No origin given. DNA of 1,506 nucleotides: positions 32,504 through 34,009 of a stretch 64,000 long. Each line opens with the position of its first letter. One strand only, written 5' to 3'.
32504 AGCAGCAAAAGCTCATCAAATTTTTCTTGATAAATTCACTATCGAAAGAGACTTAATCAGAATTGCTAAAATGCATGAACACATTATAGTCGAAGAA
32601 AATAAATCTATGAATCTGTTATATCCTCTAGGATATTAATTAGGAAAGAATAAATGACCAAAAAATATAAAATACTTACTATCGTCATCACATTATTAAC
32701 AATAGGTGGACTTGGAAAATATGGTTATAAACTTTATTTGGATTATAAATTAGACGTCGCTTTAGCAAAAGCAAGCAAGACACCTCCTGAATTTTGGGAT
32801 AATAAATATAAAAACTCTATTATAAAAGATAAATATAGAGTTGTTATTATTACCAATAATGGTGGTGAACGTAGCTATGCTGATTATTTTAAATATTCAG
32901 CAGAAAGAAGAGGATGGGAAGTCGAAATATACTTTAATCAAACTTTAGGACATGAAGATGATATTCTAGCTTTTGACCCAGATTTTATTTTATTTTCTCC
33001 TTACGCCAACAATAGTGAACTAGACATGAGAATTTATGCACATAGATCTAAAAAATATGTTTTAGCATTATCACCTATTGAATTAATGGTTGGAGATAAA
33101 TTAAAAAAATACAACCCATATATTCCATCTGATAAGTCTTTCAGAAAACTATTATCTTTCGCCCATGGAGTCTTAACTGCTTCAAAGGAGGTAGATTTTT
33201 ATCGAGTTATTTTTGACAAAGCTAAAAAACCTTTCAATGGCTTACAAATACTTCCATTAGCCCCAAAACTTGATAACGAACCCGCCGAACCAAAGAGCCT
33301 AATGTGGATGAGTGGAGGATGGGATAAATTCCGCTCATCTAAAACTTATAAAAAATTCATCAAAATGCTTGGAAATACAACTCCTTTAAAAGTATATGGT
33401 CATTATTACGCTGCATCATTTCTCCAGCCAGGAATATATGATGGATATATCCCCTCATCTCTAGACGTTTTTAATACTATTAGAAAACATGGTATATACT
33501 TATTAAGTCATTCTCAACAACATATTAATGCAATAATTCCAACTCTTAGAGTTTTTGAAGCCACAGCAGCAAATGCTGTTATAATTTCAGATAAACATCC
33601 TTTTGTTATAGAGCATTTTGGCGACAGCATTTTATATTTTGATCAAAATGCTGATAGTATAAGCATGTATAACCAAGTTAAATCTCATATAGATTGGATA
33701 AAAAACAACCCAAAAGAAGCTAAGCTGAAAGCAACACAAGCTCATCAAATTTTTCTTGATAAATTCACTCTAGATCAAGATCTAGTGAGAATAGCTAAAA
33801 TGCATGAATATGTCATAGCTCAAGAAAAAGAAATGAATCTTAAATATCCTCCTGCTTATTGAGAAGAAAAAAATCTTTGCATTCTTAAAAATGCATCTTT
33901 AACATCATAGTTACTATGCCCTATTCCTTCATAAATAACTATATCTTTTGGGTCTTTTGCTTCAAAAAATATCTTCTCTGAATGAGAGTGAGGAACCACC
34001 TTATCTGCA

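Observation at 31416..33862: Tandem pair of diverged CgeB-like transferase paralogues with long perfectly identical DNA tracts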

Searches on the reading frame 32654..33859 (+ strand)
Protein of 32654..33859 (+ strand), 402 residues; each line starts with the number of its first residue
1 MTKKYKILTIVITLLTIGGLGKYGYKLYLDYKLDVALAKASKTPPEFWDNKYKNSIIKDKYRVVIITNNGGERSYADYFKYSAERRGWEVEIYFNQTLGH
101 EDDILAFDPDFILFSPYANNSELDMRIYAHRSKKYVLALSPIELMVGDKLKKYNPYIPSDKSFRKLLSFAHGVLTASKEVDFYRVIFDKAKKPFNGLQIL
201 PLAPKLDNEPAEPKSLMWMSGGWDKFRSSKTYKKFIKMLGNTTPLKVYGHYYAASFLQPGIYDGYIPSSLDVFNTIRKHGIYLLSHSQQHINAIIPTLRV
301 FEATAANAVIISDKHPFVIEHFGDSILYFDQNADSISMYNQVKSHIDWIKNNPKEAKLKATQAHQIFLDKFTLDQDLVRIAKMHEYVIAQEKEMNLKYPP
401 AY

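Call 4: search_protein_families(library=pfam, proteins=[window:32654-33859:+], max_evalue=1)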
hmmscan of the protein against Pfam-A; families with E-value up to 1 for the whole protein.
window:32654-33859:+ (402 aa): 1 family
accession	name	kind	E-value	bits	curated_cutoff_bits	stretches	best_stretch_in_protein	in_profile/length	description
PF13524.12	Glyco_trans_1_2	-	4.1e-08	33.7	25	1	243-377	15-139/144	Glycosyl transferase-like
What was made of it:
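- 32654..33862 (+): Gene B, 402 aa: same architecture as A. In the model the helix spans residues 2-40, the N-domain strands lie at 62-198, the C-domain at 215-329, and the C-terminal helical tail at 335-393. PF13524 scores 33.7 bits (call 4).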

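Call 5: search_protein_families(library=ncbifam, proteins=[window:32654-33859:+], max_evalue=1)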
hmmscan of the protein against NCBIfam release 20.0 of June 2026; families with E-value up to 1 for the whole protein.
window:32654-33859:+ (402 aa): 0 families

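Call 7: find_homologous_proteins(query=window:32654-33859:+, max_evalue=0.001)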
Query window:32654-33859:+ (402 aa): 92 proteins with E <= 0.001 among 3495 candidates.
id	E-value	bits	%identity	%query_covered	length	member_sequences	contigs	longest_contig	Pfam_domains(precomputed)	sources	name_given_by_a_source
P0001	2.2e-270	915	100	100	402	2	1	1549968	PF13524.13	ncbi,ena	-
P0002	1.1e-231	787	85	100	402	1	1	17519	PF13524.13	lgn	-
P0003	4.1e-225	765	85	95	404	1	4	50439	PF13524.13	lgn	-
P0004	1.1e-220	751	84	95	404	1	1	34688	PF13524.13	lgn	-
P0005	1.6e-213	727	78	100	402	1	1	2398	PF13524.13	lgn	-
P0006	2.5e-207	707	78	95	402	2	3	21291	PF13524.13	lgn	-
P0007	8.4e-207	705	76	100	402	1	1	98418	PF13524.13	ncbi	-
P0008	8.5e-205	699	74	100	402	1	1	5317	PF13524.13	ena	-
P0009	2.1e-192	658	71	99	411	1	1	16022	PF13524.13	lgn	-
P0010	2.9e-186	638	69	99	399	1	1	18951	PF13524.13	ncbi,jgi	jgi:hypothetical protein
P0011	9.1e-186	636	66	99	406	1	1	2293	PF13524.13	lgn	-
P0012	8.6e-185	633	70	95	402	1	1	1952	PF13524.13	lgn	-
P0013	1.1e-178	613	71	92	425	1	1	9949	PF13524.13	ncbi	-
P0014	7.3e-177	607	63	100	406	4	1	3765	PF13524.13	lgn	-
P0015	9.7e-176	603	65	99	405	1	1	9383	PF13524.13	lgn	-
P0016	2.2e-169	582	62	99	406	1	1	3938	PF13524.13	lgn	-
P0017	1.2e-168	580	62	100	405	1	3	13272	PF13524.13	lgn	-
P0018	7.7e-151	521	57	100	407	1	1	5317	PF13524.13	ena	-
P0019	1.7e-150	520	57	100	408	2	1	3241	PF13524.13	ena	-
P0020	1.1e-149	517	58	95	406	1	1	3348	PF13524.13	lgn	-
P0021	1.1e-149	517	59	98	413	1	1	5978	PF13524.13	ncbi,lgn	-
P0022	3.1e-149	516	57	95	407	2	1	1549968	PF13524.13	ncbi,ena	-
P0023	3.2e-149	516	57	95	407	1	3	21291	PF13524.13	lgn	-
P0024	9.2e-148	511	57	99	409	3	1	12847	PF13524.13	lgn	-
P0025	2.3e-145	503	55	96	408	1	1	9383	PF13524.13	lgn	-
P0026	4.6e-145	502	55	95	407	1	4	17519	PF13524.13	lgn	-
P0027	6.5e-145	501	55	100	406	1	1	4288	PF13524.13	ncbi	-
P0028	1.8e-144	500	56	96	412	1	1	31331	PF13524.13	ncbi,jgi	jgi:hypothetical protein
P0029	4.2e-143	495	56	99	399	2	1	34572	PF13524.13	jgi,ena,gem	-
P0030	5.3e-143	495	57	95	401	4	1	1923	PF13524.13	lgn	-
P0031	6.3e-139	482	55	99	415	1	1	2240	PF13524.13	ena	-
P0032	6.3e-139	482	53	100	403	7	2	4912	PF13524.13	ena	-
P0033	9.1e-139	481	56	94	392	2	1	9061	PF13524.13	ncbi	-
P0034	9.4e-139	481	56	93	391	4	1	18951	PF13524.13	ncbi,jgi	jgi:hypothetical protein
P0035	5.1e-138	479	75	69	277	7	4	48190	PF13524.13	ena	-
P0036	3.4e-137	476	54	100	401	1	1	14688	PF13524.13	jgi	jgi:hypothetical protein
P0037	4.5e-137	476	52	100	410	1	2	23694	PF13524.13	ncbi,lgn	-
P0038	9.1e-137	475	54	100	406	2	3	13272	PF13524.13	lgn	-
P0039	8.6e-136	471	54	98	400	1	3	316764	PF13524.13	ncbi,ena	ncbi:MAG: glycosyltransferase [Pseudomonadota bacterium]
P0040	3.4e-135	469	55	99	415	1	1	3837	PF13524.13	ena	-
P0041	2.3e-134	467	52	99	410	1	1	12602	PF13524.13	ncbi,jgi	jgi:hypothetical protein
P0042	1.0e-133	465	54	96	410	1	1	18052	PF13524.13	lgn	-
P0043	1.3e-132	461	56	93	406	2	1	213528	PF13524.13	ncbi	-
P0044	1.1e-131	458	52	99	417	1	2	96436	PF13524.13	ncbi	-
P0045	1.5e-130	454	55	94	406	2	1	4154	PF13524.13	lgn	-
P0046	3.3e-130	453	54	99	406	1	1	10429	PF13524.13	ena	-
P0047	3.6e-130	453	52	96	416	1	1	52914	PF13524.13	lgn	-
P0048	1.6e-127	444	51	100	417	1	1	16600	PF13524.13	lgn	-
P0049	1.2e-125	438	53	95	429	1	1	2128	PF13524.13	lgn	-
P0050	2.6e-123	430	54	91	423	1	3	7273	PF13524.13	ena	-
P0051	6.5e-123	429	50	100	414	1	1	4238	PF13524.13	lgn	-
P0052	8.3e-123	429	51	93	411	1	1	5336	PF13524.13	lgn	-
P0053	1.2e-122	428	56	86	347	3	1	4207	PF13524.13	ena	-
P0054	1.8e-122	428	51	94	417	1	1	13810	PF13524.13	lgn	-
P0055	1.2e-121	425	52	90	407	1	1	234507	PF13524.13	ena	-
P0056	3.1e-121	423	51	99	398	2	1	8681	PF13524.13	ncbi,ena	ncbi:MAG: glycosyltransferase [Pseudomonadota bacterium]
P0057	7.5e-121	422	51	98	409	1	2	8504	PF13524.13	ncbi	-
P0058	9.2e-121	422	51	92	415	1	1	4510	PF13524.13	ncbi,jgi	jgi:hypothetical protein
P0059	2.1e-120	421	48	99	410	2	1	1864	PF13524.13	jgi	-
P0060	2.2e-120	421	50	98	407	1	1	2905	PF13524.13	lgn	-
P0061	3.9e-119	417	49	98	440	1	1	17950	PF13524.13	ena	-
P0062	5.4e-119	416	48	99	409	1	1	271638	PF13524.13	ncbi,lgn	-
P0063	1.0e-117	412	50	99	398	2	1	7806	PF13524.13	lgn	-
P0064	1.9e-117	411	48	100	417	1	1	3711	PF13524.13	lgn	-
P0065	2.4e-117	411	51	93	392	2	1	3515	PF13524.13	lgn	-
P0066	2.6e-117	411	50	98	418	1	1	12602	PF13524.13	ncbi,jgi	jgi:hypothetical protein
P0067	8.1e-117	409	49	93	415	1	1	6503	PF13524.13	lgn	-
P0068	1.5e-116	408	48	100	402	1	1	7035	PF13524.13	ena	-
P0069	2.3e-116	407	51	89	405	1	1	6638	PF13524.13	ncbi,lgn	-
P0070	1.6e-115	405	48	99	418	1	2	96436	PF13524.13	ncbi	-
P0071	1.6e-115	405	51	90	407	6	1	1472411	PF13524.13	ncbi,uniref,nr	ncbi:hypothetical protein phytr_4010 [Candidatus Phycorickettsia trachydisci]|uniref:Spore protein Y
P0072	1.8e-115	404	51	92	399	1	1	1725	PF13524.13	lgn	-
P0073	7.1e-114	399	49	91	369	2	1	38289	PF13524.13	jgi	jgi:hypothetical protein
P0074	1.5e-113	398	47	99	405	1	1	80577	PF13524.13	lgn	-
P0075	1.6e-113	398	49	97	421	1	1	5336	PF13524.13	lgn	-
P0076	2.3e-113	398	47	93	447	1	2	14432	PF13524.13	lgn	-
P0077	7.6e-112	393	52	91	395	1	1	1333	PF13524.13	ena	-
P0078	1.9e-105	371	48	90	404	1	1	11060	PF13524.13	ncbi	-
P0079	2.9e-104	368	50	86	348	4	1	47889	PF13524.13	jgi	-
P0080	8.3e-100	353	49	87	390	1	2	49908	PF13524.13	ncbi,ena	ncbi:MAG: glycosyltransferase [Pseudomonadota bacterium]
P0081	3.0e-99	351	61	62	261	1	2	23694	PF13524.13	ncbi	-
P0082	4.7e-99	350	44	99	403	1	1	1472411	PF13524.13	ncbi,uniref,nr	ncbi:hypothetical protein phytr_1940 [Candidatus Phycorickettsia trachydisci]|uniref:Spore protein Y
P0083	1.4e-92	329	49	75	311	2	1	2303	PF13524.13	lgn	-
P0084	6.8e-92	327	44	90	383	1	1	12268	PF13524.13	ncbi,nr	ncbi:MAG: glycosyltransferase [Rickettsiaceae bacterium]|nr:glycosyltransferase [Rickettsiaceae bact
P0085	2.5e-79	285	39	99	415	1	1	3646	PF13524.13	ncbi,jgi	jgi:glycosyltransferase involved in cell wall biosynthesis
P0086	1.5e-76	276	37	99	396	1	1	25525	PF13524.13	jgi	-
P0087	2.6e-75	272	38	90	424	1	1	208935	PF13524.13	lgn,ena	-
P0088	7.4e-73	264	37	93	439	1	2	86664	PF13524.13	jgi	-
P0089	1.1e-58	217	33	98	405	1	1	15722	PF13524.13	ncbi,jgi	jgi:hypothetical protein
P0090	1.1e-30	125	38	46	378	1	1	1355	PF13524.13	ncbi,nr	ncbi:MAG: glycosyltransferase, partial [Alphaproteobacteria bacterium]|nr:glycosyltransferase [Alpha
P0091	7.5e-24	103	37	43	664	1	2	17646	PF13524.13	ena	-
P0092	3.7e-23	101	35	47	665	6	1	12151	PF13524.13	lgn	-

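Call 12: find_related_loci(query=A1, collection=genome_contigs, flank=6000)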
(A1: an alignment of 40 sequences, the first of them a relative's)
Query A1 (402 aa) in genome_contigs; peptide patterns used: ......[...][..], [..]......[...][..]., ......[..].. (x = any residue, [..] = any of these).
598 stretches matched a pattern (row limit reached: there are more); 7 encode a relative of the query (tblastn E <= 1e-3); 7 distinct loci.
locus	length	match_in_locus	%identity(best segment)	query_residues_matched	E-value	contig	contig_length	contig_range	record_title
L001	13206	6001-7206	76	1-402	0e+0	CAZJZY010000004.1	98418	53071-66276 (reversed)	MAG TPA_asm: uncultured Rickettsiales bacterium isolate SRP285395_co2_454 genome assembly, contig: NODE_249_length_98418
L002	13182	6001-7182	54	8-402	3e-142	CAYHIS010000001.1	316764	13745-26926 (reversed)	MAG TPA_asm: uncultured Rickettsiales bacterium isolate ERP119705_co14_100 genome assembly, contig: NODE_7_length_316764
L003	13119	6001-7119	56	30-402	2e-137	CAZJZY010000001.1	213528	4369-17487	MAG TPA_asm: uncultured Rickettsiales bacterium isolate SRP285395_co2_454 genome assembly, contig: NODE_58_length_213528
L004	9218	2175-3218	44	40-402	2e-97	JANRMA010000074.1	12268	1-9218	MAG: Rickettsiaceae bacterium isolate bins.46 k141_1620374, whole genome shotgun sequence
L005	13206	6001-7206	51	1-402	3e-126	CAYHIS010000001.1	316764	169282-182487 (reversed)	MAG TPA_asm: uncultured Rickettsiales bacterium isolate ERP119705_co14_100 genome assembly, contig: NODE_7_length_316764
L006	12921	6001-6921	28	57-385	3e-36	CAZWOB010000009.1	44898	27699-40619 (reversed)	MAG TPA_asm: uncultured bacterium isolate binchicken_co334_43 genome assembly, contig: NODE_1246_length_44898_cov_15.792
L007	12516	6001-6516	39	215-385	3e-29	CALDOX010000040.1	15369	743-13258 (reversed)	MAG TPA_asm: uncultured Alphaproteobacteria bacterium isolate SRR6425755_bin.60_CONCOCT_v1.1_MAG genome assembly, contig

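Call 13: find_encoding_contigs(protein=P0002, flank=6000, max_places=3)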
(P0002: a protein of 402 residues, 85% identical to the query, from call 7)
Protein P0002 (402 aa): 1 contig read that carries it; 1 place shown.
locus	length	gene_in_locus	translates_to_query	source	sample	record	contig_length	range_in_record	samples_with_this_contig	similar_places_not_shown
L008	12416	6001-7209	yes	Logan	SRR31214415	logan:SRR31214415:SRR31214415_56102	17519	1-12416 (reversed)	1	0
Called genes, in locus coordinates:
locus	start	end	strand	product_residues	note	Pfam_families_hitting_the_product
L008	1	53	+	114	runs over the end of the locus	PF00226:DnaJ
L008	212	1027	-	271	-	PF08241:Methyltransf_11, PF08242:Methyltransf_12, PF13649:Methyltransf_25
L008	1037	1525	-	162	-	PF01288:HPPK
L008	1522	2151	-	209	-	PF00730:HhH-GPD, PF00633:HHH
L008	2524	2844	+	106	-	PF10877:DUF2671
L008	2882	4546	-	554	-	PF00672:HAMP (weak), PF00015:MCPsignal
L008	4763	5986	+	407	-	PF13524:Glyco_trans_1_2 (weak)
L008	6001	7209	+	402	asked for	PF13524:Glyco_trans_1_2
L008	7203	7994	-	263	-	PF01738:DLH (faint), PF12146:Hydrolase_4, PF20434:BD-FAE (faint), PF00561:Abhydrolase_1, PF12697:Abhydrolase_6 (faint), PF00326:Peptidase_S9 (weak), PF05728:UPF0227 (weak), PF12146:Hydrolase_4 (weak)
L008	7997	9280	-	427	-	PF03109:ABC1, PF27536:UbiB_helical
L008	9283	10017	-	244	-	PF01209:Ubie_methyltran, PF13489:Methyltransf_23, PF13649:Methyltransf_25, PF13847:Methyltransf_31, PF08241:Methyltransf_11, PF08242:Methyltransf_12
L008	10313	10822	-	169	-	PF01281:Ribosomal_L9_N, PF03948:Ribosomal_L9_C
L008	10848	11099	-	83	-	PF01084:Ribosomal_S18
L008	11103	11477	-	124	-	PF01250:Ribosomal_S6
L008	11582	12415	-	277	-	?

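Call 14: find_encoding_contigs(protein=P0006, flank=6000, max_places=3)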
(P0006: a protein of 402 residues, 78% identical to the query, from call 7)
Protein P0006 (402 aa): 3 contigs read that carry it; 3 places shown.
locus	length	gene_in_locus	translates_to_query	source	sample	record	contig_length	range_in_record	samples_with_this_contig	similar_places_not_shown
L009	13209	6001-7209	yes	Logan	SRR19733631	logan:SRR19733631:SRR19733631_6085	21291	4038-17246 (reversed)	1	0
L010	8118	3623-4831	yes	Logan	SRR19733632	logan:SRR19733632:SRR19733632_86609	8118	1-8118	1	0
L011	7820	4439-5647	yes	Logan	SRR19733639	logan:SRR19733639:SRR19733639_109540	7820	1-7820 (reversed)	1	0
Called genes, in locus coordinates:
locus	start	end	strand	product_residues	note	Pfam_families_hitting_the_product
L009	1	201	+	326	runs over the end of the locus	PF02016:Peptidase_S66, PF17676:Peptidase_S66C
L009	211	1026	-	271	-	PF08241:Methyltransf_11, PF08242:Methyltransf_12, PF13649:Methyltransf_25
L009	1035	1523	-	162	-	PF01288:HPPK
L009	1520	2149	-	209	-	PF00730:HhH-GPD, PF00633:HHH (weak)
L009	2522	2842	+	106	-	PF10877:DUF2671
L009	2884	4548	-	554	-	PF00015:MCPsignal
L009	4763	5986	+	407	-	PF13524:Glyco_trans_1_2 (weak)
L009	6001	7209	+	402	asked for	PF13524:Glyco_trans_1_2 (weak)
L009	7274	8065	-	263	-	PF01738:DLH (faint), PF12146:Hydrolase_4, PF20434:BD-FAE (faint), PF00561:Abhydrolase_1, PF12697:Abhydrolase_6 (weak), PF00326:Peptidase_S9 (weak), PF05728:UPF0227 (weak), PF12146:Hydrolase_4 (weak)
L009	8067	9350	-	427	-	PF03109:ABC1, PF27536:UbiB_helical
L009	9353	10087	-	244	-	PF01209:Ubie_methyltran, PF13489:Methyltransf_23, PF13649:Methyltransf_25, PF13847:Methyltransf_31, PF08241:Methyltransf_11, PF08242:Methyltransf_12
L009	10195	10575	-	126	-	PF00903:Glyoxalase (weak)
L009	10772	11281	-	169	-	PF01281:Ribosomal_L9_N, PF03948:Ribosomal_L9_C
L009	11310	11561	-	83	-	PF01084:Ribosomal_S18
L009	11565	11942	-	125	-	PF01250:Ribosomal_S6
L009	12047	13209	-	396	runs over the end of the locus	PF07690:MFS_1, PF00083:Sugar_tr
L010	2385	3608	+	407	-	PF13524:Glyco_trans_1_2 (weak)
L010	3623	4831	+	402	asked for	PF13524:Glyco_trans_1_2 (weak)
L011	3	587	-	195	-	?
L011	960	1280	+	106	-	PF10877:DUF2671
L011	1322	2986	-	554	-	PF00015:MCPsignal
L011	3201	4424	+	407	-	PF13524:Glyco_trans_1_2 (weak)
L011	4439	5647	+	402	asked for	PF13524:Glyco_trans_1_2 (weak)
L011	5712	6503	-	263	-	PF01738:DLH (faint), PF12146:Hydrolase_4, PF20434:BD-FAE (faint), PF00561:Abhydrolase_1, PF12697:Abhydrolase_6 (weak), PF00326:Peptidase_S9 (weak), PF05728:UPF0227 (weak), PF12146:Hydrolase_4 (weak)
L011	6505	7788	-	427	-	PF03109:ABC1, PF27536:UbiB_helical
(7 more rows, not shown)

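Call 15: find_encoding_contigs(protein=P0008, flank=6000, max_places=3)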
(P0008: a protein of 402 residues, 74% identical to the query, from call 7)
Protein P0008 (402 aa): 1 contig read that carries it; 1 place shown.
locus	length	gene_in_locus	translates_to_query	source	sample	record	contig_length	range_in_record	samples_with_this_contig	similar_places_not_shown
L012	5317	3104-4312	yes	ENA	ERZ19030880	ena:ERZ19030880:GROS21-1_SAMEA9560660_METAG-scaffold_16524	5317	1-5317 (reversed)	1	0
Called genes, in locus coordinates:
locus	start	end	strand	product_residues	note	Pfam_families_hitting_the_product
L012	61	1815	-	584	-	PF07167:PhaC_N, PF00561:Abhydrolase_1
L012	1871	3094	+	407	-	PF13524:Glyco_trans_1_2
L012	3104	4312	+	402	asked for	PF13524:Glyco_trans_1_2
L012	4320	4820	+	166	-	PF01288:HPPK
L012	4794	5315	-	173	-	?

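Call 16: find_encoding_contigs(protein=P0003, flank=6000, max_places=1)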
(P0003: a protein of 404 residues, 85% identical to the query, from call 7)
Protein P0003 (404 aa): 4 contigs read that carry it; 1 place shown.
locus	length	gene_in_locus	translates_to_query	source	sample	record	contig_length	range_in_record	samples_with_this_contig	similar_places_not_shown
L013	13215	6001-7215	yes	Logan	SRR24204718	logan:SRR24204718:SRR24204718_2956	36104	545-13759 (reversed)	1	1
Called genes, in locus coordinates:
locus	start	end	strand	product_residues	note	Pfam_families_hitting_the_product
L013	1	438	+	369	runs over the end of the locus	PF00768:Peptidase_S11, PF13354:Beta-lactamase2, PF07943:PBP5_C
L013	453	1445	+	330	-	PF02016:Peptidase_S66, PF17676:Peptidase_S66C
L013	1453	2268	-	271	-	PF08241:Methyltransf_11, PF08242:Methyltransf_12, PF13649:Methyltransf_25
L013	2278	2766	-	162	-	PF01288:HPPK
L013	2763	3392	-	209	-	PF00730:HhH-GPD, PF00633:HHH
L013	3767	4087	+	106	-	PF10877:DUF2671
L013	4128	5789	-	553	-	PF00672:HAMP (weak), PF00015:MCPsignal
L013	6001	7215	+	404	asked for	PF13524:Glyco_trans_1_2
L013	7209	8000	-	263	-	PF01738:DLH (faint), PF12146:Hydrolase_4, PF20434:BD-FAE (faint), PF00561:Abhydrolase_1, PF12697:Abhydrolase_6 (faint), PF00326:Peptidase_S9 (weak), PF05728:UPF0227 (weak), PF12146:Hydrolase_4 (weak)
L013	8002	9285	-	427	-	PF03109:ABC1, PF27536:UbiB_helical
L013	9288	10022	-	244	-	PF01209:Ubie_methyltran, PF13489:Methyltransf_23, PF13649:Methyltransf_25, PF13847:Methyltransf_31, PF08241:Methyltransf_11, PF08242:Methyltransf_12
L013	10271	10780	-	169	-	PF01281:Ribosomal_L9_N, PF03948:Ribosomal_L9_C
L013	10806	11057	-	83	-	PF01084:Ribosomal_S18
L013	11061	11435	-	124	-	PF01250:Ribosomal_S6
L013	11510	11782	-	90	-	-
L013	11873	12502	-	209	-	PF01300:Sua5_yciO_yrdC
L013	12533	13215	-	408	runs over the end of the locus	?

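Call 17: find_encoding_contigs(protein=P0010, flank=6000, max_places=1)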
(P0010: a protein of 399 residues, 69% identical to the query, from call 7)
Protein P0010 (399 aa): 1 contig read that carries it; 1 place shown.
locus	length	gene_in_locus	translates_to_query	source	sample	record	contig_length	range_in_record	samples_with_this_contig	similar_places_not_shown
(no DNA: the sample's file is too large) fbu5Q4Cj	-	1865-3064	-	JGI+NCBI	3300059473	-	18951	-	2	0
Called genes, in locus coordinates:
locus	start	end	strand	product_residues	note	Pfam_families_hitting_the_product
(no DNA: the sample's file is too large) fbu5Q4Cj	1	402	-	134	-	?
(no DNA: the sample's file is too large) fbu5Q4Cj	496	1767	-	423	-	PF00534:Glycos_transf_1, PF13692:Glyco_trans_1_4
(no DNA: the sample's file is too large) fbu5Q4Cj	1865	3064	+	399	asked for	PF13524:Glyco_trans_1_2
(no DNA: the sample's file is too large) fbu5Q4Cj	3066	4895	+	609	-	PF02463:SMC_N (faint), PF03193:RsgA_GTPase (faint), PF13175:AAA_15 (weak), PF13191:AAA_16 (faint), PF13555:AAA_29 (faint), PF00005:ABC_tran, PF00005:ABC_tran, PF16326:ABC_tran_CTD, +5 more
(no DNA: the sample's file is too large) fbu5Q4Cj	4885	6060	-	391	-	PF13524:Glyco_trans_1_2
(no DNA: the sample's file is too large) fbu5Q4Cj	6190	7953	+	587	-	PF07167:PhaC_N, PF00561:Abhydrolase_1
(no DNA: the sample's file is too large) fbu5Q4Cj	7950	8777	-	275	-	-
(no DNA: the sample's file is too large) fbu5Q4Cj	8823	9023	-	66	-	-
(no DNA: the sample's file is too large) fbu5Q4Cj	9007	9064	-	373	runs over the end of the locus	PF01520:Amidase_3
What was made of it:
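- Tried and rejected: One look-up returned no DNA (call 17).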

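Call 18: find_encoding_contigs(protein=P0015, flank=6000, max_places=1)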
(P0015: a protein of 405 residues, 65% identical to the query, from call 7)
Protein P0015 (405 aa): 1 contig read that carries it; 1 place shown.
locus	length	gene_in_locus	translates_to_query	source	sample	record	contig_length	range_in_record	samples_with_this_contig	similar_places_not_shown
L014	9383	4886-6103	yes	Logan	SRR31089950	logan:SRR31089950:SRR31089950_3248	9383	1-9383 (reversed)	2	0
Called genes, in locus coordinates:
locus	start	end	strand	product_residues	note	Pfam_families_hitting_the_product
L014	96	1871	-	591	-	PF07167:PhaC_N, PF00561:Abhydrolase_1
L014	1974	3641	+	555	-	PF05704:Caps_synth, PF04488:Gly_transf_sug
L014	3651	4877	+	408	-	PF13524:Glyco_trans_1_2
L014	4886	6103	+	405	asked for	PF13524:Glyco_trans_1_2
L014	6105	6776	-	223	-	PF20582:UPF0758_N (weak), PF04002:RadC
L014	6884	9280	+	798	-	PF02518:HATPase_c, PF00204:DNA_gyraseB, PF01751:Toprim, PF21249:GyrB_hook (weak), PF18053:GyrB_insert (weak), PF00986:DNA_gyraseB_C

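Call 19: find_encoding_contigs(protein=P0017, flank=6000, max_places=1)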
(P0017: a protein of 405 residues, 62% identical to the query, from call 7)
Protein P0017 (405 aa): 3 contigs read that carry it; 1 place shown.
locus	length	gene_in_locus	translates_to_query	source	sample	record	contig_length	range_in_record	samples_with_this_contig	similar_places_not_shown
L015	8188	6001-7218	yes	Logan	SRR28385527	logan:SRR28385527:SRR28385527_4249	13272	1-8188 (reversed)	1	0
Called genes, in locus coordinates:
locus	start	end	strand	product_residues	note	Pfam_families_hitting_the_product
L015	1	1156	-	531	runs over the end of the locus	PF00015:MCPsignal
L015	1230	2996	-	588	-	PF07167:PhaC_N, PF00561:Abhydrolase_1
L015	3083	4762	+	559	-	PF05704:Caps_synth, PF04488:Gly_transf_sug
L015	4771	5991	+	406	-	PF13524:Glyco_trans_1_2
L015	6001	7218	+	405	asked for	PF13524:Glyco_trans_1_2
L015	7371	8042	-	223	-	PF20582:UPF0758_N (weak), PF04002:RadC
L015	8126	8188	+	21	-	?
